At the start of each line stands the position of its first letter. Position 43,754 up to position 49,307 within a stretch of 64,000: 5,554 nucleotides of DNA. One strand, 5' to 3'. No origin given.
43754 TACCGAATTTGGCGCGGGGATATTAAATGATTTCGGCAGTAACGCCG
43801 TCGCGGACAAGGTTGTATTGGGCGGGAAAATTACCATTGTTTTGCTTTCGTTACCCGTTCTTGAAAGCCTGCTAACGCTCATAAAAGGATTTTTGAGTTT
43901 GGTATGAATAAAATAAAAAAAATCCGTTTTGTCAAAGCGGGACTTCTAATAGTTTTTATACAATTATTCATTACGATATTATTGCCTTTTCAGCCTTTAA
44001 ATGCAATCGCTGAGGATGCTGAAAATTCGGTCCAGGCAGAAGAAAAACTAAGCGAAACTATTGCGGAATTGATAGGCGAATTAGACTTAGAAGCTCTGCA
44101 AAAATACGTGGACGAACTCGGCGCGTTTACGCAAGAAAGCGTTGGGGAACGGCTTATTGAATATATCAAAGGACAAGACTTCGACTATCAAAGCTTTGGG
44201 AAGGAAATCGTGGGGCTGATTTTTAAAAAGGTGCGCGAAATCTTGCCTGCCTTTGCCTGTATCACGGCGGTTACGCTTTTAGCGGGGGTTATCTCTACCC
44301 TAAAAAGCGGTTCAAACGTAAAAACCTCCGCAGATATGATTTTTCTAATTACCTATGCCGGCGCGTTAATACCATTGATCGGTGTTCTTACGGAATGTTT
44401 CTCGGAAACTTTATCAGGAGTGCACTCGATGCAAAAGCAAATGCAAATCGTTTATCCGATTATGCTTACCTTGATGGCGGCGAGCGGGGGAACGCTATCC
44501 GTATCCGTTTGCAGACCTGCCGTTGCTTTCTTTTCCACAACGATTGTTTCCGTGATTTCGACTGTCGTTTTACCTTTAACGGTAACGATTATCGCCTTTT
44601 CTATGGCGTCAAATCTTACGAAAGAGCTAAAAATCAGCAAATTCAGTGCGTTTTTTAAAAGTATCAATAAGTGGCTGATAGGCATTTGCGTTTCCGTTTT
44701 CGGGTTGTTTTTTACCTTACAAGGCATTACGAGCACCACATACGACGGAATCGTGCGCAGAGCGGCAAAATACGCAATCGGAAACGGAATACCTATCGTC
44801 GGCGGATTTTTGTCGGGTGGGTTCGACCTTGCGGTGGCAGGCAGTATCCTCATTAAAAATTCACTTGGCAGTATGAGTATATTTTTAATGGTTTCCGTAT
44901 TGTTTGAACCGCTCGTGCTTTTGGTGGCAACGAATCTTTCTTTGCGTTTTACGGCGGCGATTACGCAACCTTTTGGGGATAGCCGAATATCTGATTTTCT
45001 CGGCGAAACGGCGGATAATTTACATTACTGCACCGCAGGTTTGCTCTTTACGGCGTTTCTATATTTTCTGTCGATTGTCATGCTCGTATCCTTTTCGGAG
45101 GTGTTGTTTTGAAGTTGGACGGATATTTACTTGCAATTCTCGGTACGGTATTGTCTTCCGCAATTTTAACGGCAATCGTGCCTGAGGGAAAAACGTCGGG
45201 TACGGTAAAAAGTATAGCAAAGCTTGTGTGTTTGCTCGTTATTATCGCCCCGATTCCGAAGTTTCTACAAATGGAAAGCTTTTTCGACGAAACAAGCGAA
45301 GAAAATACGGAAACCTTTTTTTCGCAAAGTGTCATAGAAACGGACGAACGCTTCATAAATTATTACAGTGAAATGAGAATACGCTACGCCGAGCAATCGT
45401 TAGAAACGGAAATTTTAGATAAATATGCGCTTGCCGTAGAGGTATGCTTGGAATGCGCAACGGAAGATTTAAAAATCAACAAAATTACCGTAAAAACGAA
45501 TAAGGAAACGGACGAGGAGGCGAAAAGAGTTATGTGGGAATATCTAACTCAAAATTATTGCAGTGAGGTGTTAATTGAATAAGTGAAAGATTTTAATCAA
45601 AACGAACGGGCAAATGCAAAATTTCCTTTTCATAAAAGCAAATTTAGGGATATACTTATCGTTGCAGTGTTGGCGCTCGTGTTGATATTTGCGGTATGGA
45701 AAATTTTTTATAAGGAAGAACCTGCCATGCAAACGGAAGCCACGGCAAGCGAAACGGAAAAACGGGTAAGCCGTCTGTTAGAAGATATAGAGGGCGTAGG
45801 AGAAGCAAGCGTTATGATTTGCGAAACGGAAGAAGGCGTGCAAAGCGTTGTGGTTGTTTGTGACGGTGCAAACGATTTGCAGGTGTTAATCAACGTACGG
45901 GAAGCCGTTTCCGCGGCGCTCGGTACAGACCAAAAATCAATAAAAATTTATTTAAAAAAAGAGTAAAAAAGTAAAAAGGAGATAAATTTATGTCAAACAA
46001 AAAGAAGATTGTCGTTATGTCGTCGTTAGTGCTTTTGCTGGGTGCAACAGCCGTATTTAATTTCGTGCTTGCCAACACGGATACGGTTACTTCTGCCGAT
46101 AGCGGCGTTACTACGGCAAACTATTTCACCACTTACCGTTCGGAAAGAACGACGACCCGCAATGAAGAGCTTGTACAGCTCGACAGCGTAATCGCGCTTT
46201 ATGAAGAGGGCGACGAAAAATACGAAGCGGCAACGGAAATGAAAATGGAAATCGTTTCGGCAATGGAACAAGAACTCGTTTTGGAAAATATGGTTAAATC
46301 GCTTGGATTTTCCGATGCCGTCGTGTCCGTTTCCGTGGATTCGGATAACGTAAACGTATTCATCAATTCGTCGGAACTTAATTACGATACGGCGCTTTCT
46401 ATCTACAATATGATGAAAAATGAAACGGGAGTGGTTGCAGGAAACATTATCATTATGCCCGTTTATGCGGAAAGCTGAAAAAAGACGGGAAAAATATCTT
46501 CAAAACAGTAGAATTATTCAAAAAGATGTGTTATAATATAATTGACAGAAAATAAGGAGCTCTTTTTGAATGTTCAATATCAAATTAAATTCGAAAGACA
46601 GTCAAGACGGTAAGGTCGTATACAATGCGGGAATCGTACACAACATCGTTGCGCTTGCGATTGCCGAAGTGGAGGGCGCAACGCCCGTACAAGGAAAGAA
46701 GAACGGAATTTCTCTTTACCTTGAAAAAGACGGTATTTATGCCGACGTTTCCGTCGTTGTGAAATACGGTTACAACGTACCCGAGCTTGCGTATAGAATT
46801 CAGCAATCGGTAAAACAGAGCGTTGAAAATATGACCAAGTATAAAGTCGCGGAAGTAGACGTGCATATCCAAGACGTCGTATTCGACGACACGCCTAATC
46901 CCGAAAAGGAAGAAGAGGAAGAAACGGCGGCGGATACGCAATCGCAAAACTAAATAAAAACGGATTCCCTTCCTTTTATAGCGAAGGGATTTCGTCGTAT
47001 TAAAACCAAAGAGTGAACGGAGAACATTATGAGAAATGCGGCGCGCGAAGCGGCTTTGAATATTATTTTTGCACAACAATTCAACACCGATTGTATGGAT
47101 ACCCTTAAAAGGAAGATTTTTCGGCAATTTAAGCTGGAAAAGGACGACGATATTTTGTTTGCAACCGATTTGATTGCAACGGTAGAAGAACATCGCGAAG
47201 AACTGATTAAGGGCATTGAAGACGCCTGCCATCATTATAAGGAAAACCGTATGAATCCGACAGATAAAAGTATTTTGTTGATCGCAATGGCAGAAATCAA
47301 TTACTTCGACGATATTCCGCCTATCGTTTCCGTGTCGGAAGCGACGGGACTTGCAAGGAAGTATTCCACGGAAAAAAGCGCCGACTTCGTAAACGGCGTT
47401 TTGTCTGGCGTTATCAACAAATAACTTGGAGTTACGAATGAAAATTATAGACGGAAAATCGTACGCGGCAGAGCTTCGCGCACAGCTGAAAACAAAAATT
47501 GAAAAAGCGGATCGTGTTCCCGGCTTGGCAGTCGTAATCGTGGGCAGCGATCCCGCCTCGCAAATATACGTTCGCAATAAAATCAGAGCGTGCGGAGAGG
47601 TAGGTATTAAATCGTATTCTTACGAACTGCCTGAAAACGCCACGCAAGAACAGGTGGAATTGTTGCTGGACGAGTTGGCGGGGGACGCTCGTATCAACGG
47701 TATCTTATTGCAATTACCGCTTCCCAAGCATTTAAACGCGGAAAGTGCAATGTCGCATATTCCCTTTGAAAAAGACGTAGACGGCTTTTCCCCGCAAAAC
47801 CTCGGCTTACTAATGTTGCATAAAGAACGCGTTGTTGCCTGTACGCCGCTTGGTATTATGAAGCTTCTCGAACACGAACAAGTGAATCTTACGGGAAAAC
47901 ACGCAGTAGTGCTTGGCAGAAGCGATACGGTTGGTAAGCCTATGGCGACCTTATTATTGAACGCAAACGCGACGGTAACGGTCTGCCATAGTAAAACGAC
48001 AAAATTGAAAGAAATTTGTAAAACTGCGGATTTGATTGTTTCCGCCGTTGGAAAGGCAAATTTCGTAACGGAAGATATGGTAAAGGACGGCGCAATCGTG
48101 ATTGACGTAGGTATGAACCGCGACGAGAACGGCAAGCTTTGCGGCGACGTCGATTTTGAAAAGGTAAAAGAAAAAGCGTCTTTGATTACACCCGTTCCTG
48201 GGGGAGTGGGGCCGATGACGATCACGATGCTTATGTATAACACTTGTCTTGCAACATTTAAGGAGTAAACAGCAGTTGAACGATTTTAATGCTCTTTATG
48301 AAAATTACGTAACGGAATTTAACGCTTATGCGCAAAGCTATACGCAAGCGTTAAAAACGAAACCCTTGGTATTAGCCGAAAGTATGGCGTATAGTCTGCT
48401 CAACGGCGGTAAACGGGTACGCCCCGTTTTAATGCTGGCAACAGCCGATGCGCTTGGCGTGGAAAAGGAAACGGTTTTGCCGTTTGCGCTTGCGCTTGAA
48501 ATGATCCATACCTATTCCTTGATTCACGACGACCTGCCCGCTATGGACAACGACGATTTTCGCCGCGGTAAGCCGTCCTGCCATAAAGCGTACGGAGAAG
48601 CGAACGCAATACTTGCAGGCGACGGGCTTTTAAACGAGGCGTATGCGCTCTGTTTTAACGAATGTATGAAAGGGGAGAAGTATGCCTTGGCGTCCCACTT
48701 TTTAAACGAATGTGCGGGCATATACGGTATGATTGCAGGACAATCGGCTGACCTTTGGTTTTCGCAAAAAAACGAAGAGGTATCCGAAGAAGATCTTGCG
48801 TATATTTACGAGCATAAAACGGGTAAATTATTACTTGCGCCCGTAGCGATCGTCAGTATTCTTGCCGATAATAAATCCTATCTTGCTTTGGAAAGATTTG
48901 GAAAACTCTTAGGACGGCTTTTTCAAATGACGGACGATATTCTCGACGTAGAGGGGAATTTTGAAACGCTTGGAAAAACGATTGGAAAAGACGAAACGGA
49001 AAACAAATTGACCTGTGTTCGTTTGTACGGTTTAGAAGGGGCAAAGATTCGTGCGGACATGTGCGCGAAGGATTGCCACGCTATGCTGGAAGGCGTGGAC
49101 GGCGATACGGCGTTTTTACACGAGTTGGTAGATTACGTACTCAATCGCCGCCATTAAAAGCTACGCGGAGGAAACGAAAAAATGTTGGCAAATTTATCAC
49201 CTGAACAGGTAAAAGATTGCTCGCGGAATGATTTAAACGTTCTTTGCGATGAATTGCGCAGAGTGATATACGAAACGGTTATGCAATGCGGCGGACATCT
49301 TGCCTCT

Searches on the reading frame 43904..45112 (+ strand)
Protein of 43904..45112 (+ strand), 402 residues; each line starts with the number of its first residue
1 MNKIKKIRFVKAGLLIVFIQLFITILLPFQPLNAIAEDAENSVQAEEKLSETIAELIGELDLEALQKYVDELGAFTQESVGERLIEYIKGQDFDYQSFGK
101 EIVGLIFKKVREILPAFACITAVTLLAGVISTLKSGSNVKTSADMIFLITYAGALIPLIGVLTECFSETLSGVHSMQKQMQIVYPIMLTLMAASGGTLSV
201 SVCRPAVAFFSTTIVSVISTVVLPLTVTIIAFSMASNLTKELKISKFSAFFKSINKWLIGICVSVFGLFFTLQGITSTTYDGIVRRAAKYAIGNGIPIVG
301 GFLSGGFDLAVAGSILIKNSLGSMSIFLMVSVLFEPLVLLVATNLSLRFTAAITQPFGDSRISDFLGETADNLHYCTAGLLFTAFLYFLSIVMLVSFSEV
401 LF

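Call 77: search_protein_families(library=pfam, proteins=[window:43904-45112:+], max_evalue=0.00001)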
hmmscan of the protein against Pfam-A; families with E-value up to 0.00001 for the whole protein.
window:43904-45112:+ (402 aa): 1 family
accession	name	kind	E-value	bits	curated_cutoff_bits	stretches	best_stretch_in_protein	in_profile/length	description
PF09546.15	Spore_III_AE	-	1.9e-59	201.9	27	1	85-396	8-319/321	Stage III sporulation protein AE (spore_III_AE)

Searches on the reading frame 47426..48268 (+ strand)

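Call 77: search_protein_families(library=pfam, proteins=[window:47426-48268:+], max_evalue=0.00001)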
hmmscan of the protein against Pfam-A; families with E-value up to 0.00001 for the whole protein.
window:47426-48268:+ (280 aa): 2 families
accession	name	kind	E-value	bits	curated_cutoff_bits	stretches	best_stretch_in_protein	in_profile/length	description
PF02882.25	THF_DHG_CYH_C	-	2.6e-70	235.3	27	1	123-276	2-155/160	Tetrahydrofolate dehydrogenase/cyclohydrolase, NAD(P)-binding domain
PF00763.28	THF_DHG_CYH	-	1.3e-36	125.8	32.8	1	8-119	1-115/115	Tetrahydrofolate dehydrogenase/cyclohydrolase, catalytic domain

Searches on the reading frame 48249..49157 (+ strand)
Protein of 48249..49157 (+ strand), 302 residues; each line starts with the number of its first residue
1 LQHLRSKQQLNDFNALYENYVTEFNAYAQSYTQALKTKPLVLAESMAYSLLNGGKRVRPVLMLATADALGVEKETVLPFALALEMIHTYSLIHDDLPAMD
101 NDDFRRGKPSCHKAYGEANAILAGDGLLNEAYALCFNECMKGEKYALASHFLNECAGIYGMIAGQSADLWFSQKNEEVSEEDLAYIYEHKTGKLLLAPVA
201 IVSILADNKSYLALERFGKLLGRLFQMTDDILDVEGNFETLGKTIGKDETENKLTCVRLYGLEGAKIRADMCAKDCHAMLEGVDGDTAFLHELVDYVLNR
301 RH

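Call 77: search_protein_families(library=pfam, proteins=[window:48249-49157:+], max_evalue=0.00001)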
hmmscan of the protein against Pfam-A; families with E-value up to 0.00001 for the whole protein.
window:48249-49157:+ (302 aa): 1 family
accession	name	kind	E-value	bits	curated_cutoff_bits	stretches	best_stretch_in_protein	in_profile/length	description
PF00348.22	polyprenyl_synt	-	1.8e-54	185.1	27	1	42-264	4-221/251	Polyprenyl synthetase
